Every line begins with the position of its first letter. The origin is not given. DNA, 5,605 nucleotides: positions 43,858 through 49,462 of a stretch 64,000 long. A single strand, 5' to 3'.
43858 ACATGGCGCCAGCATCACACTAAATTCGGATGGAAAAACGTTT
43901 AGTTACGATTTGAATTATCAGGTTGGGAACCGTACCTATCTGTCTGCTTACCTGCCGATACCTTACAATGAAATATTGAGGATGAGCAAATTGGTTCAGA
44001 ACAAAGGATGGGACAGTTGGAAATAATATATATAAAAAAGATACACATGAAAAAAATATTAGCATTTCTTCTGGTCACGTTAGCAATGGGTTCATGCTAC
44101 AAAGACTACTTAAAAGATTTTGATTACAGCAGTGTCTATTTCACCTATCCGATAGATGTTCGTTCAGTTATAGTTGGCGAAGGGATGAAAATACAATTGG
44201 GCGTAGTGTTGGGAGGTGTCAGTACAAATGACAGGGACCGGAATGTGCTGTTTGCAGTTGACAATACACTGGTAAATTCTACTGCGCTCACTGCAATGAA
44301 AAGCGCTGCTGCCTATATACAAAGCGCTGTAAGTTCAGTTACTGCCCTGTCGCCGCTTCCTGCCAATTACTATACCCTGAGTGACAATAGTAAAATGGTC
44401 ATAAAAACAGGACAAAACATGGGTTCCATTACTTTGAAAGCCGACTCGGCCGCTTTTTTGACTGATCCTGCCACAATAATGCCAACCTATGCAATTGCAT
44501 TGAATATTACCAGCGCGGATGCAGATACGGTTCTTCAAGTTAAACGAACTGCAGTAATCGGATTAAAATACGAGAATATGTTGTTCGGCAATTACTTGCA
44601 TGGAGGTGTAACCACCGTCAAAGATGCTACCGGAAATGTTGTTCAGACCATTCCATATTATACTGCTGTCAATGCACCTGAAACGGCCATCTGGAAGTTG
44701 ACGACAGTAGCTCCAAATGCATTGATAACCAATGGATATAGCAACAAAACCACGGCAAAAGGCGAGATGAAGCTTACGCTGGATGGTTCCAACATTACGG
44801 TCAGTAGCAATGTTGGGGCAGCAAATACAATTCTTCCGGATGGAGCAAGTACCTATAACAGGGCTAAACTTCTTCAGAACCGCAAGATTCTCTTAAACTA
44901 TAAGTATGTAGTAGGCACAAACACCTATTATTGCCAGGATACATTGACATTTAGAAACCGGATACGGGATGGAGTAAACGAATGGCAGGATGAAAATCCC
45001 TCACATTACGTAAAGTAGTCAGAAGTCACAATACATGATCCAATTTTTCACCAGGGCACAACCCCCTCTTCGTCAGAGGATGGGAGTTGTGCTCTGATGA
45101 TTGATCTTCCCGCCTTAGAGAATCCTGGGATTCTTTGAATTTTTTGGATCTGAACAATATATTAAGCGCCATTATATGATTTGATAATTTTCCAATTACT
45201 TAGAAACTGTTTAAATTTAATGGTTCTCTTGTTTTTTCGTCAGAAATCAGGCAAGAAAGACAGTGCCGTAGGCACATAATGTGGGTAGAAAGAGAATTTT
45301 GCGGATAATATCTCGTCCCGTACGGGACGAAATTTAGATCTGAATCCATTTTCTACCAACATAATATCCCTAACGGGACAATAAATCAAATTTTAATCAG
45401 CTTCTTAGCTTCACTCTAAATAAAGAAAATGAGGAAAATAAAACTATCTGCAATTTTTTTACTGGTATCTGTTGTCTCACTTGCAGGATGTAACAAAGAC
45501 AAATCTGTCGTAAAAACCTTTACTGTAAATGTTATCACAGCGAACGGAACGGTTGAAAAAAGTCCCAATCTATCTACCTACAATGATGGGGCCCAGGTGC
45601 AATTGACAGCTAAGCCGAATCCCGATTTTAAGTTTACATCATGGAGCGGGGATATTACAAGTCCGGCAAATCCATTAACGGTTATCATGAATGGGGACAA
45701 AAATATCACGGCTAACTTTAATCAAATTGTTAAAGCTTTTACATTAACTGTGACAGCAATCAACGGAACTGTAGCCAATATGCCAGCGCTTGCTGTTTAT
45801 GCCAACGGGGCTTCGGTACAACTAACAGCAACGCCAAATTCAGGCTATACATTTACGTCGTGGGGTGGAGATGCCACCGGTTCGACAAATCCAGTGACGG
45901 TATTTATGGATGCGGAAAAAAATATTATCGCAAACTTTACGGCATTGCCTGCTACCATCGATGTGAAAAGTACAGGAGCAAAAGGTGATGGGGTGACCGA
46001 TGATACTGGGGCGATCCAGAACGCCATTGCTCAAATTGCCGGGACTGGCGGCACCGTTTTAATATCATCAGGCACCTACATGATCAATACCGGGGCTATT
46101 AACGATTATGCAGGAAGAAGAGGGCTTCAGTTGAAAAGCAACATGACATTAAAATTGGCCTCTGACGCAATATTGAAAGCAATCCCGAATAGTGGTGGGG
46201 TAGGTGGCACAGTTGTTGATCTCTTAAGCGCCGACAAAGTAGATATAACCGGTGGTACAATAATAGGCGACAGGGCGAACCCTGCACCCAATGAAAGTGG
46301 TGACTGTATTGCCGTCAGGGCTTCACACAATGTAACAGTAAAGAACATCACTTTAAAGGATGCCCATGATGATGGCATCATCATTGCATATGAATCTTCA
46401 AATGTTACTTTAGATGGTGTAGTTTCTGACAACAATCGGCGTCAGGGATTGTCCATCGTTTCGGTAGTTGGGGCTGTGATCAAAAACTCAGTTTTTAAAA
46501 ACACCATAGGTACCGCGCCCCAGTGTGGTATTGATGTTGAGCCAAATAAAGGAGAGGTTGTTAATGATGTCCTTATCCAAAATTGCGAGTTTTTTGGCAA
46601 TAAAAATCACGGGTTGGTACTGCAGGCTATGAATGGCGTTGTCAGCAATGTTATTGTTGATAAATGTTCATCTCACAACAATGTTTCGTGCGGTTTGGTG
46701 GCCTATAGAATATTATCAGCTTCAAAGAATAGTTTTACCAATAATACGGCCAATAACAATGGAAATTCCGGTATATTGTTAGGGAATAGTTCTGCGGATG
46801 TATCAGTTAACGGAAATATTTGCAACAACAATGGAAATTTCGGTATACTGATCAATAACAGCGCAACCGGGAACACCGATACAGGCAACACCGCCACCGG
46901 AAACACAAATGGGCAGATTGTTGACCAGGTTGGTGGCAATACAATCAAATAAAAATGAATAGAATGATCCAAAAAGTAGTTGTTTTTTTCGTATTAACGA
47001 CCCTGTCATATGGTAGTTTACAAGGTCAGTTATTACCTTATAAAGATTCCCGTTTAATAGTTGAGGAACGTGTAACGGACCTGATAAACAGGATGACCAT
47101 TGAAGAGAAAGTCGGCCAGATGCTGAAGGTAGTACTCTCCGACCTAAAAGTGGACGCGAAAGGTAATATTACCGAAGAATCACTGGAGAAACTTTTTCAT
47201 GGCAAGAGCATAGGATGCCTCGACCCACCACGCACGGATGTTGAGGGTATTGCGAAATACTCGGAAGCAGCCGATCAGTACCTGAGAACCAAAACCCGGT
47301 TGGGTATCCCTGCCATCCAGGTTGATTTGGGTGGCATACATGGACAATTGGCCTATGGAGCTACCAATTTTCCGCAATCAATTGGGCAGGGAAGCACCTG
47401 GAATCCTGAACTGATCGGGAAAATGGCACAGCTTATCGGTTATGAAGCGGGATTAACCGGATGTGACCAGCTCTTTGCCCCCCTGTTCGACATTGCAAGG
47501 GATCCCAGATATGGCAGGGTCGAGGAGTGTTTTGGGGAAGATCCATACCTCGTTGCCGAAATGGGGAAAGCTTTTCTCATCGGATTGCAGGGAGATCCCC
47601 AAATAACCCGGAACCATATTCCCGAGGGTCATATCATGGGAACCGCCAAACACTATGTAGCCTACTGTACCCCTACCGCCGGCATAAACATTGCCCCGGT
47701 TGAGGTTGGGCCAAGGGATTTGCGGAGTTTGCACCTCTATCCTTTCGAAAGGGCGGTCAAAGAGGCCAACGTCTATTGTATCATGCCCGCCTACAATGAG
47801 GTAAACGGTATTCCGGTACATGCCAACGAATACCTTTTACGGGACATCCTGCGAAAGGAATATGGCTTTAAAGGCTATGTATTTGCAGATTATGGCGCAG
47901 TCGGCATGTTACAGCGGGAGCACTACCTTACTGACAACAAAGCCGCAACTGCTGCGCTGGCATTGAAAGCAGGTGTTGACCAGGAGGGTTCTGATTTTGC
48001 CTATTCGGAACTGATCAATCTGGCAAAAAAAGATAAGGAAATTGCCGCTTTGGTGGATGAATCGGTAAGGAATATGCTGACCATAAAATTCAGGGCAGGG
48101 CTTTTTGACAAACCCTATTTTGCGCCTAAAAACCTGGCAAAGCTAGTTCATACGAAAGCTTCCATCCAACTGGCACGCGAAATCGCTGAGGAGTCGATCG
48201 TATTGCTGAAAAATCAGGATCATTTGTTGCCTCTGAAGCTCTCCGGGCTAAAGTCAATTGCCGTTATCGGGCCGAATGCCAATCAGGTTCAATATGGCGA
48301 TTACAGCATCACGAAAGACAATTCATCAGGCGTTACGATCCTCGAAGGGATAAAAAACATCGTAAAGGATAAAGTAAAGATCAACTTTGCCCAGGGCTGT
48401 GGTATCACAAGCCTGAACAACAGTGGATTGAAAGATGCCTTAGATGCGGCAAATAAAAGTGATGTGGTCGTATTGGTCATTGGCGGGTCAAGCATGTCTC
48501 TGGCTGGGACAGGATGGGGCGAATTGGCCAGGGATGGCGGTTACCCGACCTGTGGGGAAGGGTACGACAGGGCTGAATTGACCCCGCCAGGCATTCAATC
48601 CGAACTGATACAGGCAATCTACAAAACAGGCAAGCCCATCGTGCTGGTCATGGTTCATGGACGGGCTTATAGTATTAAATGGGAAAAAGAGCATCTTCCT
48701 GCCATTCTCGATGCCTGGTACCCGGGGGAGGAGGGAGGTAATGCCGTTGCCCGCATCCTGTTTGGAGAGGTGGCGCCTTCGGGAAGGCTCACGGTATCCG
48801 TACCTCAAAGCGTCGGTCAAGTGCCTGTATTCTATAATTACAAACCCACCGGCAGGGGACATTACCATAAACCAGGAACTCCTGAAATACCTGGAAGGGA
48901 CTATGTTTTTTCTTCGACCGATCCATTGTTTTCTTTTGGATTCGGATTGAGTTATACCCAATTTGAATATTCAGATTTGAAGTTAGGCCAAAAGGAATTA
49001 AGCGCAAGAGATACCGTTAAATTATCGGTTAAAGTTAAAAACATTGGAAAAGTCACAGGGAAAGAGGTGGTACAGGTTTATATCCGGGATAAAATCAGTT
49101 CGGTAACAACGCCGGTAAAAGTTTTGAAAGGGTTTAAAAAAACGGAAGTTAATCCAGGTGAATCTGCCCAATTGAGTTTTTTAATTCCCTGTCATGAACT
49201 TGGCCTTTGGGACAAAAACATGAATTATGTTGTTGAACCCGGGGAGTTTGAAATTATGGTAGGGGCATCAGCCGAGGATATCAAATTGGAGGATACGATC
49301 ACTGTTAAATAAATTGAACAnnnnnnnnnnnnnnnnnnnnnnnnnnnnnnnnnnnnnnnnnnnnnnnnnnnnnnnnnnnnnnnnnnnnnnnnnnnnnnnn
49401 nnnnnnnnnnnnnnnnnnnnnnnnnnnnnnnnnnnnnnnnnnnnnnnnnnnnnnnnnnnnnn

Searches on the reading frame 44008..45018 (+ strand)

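Call 10: search_protein_families(library=pfam, proteins=[window:44008-45018:+], max_evalue=0.001)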
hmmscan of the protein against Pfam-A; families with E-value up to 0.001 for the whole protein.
window:44008-45018:+ (336 aa): 1 family
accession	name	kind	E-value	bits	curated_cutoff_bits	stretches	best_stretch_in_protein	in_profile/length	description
PF08522.16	BT_3987-like_N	-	2.6e-11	44.7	25.9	1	43-172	5-118/120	BT_3987-like, N-terminal domain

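Call 82: search_protein_families(library=pfam, proteins=[window:44008-45018:+], max_evalue=0.1)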
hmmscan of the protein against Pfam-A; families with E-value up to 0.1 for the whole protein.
window:44008-45018:+ (336 aa): 3 families
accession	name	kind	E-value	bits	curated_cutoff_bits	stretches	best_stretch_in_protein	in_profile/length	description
PF08522.16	BT_3987-like_N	-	2.6e-11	44.7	25.9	1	43-172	5-118/120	BT_3987-like, N-terminal domain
PF18620.7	DUF5627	-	0.012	16.1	31.3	1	194-318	4-132/133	Domain of unknown function (DUF5627)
PF16343.11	DUF4973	-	0.084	13.3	27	0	58-144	32-107/129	Domain of unknown function (DUF4973)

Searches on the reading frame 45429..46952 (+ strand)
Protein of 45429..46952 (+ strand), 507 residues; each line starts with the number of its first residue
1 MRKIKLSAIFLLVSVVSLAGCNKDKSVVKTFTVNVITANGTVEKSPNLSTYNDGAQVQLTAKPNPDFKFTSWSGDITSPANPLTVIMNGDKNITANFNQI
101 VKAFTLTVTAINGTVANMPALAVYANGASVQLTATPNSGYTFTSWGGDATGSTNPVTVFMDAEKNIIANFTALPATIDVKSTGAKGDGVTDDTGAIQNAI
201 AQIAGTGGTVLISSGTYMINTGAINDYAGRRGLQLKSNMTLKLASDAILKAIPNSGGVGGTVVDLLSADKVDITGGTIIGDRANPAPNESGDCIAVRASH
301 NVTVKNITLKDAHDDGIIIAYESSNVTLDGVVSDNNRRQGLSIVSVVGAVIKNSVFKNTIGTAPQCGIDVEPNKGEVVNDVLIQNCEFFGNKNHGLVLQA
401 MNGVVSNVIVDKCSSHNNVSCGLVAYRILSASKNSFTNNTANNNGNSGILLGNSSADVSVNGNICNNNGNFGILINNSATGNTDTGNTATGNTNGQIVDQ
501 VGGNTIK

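Call 10: search_protein_families(library=pfam, proteins=[window:45429-46952:+], max_evalue=0.001)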
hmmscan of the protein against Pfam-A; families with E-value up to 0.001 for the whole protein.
window:45429-46952:+ (507 aa): 5 families
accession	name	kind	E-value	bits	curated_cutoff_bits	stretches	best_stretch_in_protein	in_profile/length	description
PF18998.6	Flg_new_2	-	2.6e-25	88.6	23.6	2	105-172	2-71/73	Divergent InlB B-repeat domain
PF13229.12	Beta_helix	-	9e-16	58.3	25.9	2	365-500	23-147/158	Right handed beta helix region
PF12708.12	Pect-lyase_RHGA_epim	-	3.6e-12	47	27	1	177-387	2-209/213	Rhamnogalacturonase A/epimerase, pectate lyase-like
PF05048.19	NosD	-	6.8e-08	32.6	23.6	1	290-409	15-146/212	Periplasmic copper-binding protein (NosD)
PF09479.16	Flg_new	-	0.00052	20.5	27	0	112-157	8-49/65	Listeria-Bacteroides repeat domain (List_Bact_rpt)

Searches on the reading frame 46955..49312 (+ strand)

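Call 10: search_protein_families(library=pfam, proteins=[window:46955-49312:+], max_evalue=0.001)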
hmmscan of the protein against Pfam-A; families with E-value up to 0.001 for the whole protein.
window:46955-49312:+ (785 aa): 3 families
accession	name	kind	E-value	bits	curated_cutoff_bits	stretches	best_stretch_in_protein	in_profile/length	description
PF00933.27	Glyco_hydro_3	-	7.3e-57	193.6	27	1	48-376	1-315/316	Glycosyl hydrolase family 3 N terminal domain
PF01915.27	Glyco_hydro_3_C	-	1e-56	192.5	31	1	415-667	1-200/200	Glycosyl hydrolase family 3 C-terminal domain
PF14310.12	Fn3-like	-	1.1e-24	86.8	25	1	704-773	1-71/71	Fibronectin type III-like domain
